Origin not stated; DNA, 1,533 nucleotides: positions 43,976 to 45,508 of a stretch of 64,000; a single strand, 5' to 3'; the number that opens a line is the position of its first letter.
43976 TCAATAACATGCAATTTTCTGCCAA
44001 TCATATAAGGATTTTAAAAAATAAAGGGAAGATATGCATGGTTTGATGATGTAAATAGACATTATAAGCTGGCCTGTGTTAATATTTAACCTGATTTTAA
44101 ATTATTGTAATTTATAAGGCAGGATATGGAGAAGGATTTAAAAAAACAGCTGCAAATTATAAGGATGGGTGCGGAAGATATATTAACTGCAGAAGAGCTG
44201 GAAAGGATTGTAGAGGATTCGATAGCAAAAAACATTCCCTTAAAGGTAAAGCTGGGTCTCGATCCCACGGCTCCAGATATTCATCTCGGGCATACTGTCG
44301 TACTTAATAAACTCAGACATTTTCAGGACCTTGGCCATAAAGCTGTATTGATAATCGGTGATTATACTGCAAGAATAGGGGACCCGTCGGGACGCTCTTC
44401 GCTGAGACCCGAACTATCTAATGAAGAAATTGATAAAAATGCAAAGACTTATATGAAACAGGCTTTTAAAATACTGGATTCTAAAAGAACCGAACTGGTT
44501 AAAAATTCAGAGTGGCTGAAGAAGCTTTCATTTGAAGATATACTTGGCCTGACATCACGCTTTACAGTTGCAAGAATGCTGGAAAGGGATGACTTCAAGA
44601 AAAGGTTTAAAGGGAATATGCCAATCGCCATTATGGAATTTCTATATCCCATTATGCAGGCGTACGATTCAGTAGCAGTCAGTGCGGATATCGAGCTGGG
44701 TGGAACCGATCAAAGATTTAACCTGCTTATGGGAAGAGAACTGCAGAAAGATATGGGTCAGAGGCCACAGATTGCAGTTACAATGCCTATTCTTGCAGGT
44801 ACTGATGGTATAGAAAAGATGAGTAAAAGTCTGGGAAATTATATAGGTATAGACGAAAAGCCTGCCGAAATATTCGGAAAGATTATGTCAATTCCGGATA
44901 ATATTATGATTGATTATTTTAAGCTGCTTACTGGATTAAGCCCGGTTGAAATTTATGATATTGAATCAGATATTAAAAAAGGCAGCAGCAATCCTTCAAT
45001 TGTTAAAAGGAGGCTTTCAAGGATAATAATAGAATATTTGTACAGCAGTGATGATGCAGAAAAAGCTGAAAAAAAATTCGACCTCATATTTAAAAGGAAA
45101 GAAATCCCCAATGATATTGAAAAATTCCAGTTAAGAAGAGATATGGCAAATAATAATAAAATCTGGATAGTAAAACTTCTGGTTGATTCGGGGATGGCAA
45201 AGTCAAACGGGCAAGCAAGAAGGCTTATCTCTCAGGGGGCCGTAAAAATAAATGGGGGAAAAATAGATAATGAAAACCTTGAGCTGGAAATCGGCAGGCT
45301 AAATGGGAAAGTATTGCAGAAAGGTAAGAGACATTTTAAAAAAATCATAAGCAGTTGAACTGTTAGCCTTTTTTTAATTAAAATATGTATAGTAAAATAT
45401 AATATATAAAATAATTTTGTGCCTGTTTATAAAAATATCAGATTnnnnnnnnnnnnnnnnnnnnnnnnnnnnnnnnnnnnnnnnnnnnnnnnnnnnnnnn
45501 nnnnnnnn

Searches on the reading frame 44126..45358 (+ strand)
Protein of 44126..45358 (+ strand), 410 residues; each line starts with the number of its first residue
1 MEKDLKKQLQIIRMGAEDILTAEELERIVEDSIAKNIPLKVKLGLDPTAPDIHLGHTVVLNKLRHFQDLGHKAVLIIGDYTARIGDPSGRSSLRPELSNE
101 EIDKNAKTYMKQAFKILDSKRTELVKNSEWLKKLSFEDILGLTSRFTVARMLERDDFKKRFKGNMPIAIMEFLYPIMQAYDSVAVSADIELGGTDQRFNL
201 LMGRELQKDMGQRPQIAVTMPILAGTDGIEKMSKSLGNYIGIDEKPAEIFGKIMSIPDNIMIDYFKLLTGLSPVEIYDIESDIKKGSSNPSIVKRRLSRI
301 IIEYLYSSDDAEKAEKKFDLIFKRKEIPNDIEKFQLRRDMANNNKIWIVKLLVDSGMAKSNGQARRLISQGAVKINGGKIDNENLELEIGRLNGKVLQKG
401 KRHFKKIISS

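Call 66: search_protein_families(library=pfam, proteins=[window:44126-45358:+], max_evalue=0.00001)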
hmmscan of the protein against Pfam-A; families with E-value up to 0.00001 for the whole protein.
window:44126-45358:+ (410 aa): 3 families
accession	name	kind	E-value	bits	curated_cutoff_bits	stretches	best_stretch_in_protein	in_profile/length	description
PF00579.31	tRNA-synt_1b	-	2.2e-74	250.9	21.1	1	36-322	3-291/292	tRNA synthetases class I (W and Y)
PF22421.1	SYY_C-terminal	-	6.1e-11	42.5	27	1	342-404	15-80/83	Tyrosine--tRNA ligase SYY-like C-terminal domain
PF01479.30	S4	-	1.4e-09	38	22.8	1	347-389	2-44/48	S4 domain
